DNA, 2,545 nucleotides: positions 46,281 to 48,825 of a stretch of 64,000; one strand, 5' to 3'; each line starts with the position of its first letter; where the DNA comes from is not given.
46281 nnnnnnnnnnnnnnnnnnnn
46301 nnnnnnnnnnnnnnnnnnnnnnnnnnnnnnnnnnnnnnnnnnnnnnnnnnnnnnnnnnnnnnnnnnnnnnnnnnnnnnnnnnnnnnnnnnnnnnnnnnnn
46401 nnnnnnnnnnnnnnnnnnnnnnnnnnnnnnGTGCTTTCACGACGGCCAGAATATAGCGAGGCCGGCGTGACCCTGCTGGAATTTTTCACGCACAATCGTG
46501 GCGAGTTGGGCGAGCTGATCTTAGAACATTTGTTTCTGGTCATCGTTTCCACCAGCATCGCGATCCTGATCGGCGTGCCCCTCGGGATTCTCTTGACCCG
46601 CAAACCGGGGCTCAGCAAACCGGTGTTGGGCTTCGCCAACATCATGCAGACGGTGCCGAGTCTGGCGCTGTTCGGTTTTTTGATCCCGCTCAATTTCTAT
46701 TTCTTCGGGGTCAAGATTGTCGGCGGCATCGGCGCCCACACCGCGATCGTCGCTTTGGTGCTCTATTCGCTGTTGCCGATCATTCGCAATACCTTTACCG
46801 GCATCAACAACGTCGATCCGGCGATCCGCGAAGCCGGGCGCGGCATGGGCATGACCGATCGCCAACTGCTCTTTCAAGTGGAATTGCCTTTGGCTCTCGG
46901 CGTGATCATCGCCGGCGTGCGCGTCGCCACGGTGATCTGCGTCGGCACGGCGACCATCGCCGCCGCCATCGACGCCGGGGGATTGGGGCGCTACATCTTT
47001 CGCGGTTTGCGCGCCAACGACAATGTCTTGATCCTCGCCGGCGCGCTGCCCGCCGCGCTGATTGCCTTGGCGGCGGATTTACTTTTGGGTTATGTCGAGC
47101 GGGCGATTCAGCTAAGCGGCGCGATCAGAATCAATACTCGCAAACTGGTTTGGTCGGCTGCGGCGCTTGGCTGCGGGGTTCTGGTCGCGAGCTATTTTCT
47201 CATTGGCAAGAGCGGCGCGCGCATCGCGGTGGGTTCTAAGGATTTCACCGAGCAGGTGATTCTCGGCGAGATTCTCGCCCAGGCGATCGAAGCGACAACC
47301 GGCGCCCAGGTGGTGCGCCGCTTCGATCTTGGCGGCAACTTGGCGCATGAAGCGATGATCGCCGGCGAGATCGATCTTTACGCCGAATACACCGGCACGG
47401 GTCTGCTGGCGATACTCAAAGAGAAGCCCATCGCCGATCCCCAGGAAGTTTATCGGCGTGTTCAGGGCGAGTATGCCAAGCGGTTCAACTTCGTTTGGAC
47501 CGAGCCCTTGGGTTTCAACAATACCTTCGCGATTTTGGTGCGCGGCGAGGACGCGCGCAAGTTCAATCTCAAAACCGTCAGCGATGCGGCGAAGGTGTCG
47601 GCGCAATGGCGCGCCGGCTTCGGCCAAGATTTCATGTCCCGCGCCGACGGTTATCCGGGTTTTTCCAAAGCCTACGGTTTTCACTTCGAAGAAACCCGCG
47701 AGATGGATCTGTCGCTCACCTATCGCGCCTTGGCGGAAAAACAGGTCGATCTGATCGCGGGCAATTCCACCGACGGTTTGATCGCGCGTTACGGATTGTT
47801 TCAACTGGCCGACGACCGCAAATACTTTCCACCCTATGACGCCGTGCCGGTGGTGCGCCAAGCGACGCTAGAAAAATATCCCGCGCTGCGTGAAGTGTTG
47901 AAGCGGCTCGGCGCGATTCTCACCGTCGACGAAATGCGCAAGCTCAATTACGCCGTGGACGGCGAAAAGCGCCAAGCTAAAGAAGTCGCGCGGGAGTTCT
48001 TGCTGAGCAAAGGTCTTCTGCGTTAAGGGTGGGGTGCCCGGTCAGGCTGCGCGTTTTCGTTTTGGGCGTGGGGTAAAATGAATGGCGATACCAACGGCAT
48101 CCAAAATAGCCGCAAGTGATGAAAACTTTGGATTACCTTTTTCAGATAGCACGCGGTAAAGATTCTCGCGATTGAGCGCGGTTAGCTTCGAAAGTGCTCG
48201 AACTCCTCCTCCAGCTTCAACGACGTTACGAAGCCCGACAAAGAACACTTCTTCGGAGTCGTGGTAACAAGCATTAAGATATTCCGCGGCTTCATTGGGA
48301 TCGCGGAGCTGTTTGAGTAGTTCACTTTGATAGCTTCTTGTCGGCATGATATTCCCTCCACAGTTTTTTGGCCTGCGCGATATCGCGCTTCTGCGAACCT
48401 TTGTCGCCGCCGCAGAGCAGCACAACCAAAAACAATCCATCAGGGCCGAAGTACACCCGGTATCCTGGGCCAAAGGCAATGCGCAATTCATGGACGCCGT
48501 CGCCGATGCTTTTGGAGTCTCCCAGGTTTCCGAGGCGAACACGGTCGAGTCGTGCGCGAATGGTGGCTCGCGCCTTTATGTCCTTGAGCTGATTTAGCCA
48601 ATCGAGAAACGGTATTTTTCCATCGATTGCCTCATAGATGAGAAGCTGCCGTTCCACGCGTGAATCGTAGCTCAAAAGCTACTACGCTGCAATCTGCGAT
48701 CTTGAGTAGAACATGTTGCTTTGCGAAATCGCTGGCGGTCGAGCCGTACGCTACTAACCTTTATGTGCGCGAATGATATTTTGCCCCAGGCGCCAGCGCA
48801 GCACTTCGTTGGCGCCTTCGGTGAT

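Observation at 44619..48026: EgtD-family histidine-betaine methyltransferase divergently paired with an OpuC/EgtUV-like betaine ABC importer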

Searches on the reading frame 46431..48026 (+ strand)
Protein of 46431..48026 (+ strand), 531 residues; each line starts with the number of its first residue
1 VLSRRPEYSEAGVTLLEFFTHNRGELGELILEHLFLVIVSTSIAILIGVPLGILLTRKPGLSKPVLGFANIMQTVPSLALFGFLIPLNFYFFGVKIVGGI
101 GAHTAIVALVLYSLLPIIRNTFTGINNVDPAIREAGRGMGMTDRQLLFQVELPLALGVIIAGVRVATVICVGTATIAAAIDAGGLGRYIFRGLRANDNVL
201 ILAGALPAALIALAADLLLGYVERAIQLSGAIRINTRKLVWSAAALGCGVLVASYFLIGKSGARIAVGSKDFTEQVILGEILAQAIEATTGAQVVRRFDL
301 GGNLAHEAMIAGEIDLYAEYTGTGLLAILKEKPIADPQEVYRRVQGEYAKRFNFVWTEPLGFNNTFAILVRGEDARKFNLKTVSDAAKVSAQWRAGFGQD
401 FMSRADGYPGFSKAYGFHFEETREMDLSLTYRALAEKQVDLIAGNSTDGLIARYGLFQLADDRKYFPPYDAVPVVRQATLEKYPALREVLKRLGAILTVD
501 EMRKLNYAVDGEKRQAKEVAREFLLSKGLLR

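Call 3: search_protein_families(library=pfam, proteins=[window:46431-48026:+], max_evalue=0.01)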
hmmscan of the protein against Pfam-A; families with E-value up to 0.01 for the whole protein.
window:46431-48026:+ (531 aa): 2 families
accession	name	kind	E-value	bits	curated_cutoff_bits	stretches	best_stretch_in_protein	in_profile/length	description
PF04069.17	OpuAC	-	3.6e-62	210.7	21.2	1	264-524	2-255/257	Substrate binding domain of ABC-type glycine betaine transport system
PF00528.27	BPD_transp_1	-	4.6e-21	75.8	26.4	1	48-226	1-182/184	Binding-protein-dependent transport system inner membrane component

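Call 4: search_protein_families(library=ncbifam, proteins=[window:46431-48026:+], max_evalue=0.01)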
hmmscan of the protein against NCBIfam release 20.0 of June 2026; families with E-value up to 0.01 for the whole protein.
window:46431-48026:+ (531 aa): 18 families
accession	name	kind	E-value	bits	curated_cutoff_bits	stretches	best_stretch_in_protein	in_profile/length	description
NF049931.1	GlyBetbindOsmF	equivalog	2.4e-41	141.7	400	1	263-531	3-283/283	glycine betaine ABC transporter substrate-binding protein OsmF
TIGR03416.1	ABC_choXWV_perm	equivalog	1.2e-27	97.1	363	1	28-214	86-262/267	choline ABC transporter permease subunit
NF008196.0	PRK10952.1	equivalog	1.2e-24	86.8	439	1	34-225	150-331/356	glycine betaine/L-proline ABC transporter permease ProW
NF040733.1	ABC_perm_U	equivalog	1.5e-12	47.5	295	1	36-226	64-245/251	ABC transporter permease subunit SaoP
NF008470.0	PRK11365.1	equivalog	5.6e-11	42.3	347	1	27-223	56-246/263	aliphatic sulfonate ABC transporter permease SsuC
NF008049.0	PRK10782.1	subfamily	4.3e-10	39.6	212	1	30-190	13-177/217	methionine ABC transporter permease MetI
TIGR00974.1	3a0107s02c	equivalog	2.2e-09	36.9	193.45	1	22-166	48-193/272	phosphate ABC transporter permease PstA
TIGR01183.1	ntrB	equivalog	2.9e-09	36.9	209.05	1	26-222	15-202/202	nitrate ABC transporter permease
NF040839.1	tungstate_WtpB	equivalog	1e-06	28.6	340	1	31-165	47-188/251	tungstate ABC transporter permease WtpB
NF007545.0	PRK10160.1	equivalog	1.4e-06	28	342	1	37-224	87-265/275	taurine ABC transporter permease TauC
NF007044.0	PRK09497.1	equivalog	2.1e-05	24.2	348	1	28-176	63-224/285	spermidine/putrescine ABC transporter permease PotB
TIGR01097.1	PhnE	equivalog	3.6e-05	23.4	216.7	1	26-199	57-224/252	phosphonate ABC transporter, permease protein PhnE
NF007047.0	PRK09500.1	equivalog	0.00023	20.8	326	1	30-170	60-196/257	spermidine/putrescine ABC transporter permease PotC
TIGR02141.1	modB_ABC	equivalog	0.00064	19.4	182.6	1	38-172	8-150/208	molybdate ABC transporter permease subunit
NF043073.1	MMSYN1_0195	equivalog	0.00078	17.7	1250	1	30-170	59-191/1021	spermidine/putrescine ABC transporter permease/substrate-binding protein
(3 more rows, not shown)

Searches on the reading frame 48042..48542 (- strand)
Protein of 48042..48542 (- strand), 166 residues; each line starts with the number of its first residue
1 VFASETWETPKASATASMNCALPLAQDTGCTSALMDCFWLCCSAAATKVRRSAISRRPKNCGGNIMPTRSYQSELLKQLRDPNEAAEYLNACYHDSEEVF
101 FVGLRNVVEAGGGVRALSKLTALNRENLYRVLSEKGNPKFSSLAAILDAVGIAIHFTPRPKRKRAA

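Call 3: search_protein_families(library=pfam, proteins=[window:48042-48542:-], max_evalue=0.01)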
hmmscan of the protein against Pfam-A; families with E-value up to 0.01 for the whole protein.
window:48042-48542:- (166 aa): 1 family
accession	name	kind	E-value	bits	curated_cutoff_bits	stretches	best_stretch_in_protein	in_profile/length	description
PF21716.3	dnstrm_HI1420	-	7e-10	39.1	27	1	76-156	8-88/90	Probable addiction module antidote protein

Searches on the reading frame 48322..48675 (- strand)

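Call 3: search_protein_families(library=pfam, proteins=[window:48322-48675:-], max_evalue=0.01)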
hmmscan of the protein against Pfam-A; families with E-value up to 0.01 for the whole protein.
window:48322-48675:- (117 aa): 1 family
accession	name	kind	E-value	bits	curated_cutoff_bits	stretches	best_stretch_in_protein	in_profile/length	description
PF05973.20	Gp49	-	0.00028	21.3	23.9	1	25-100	1-83/90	Phage derived protein Gp49-like (DUF891)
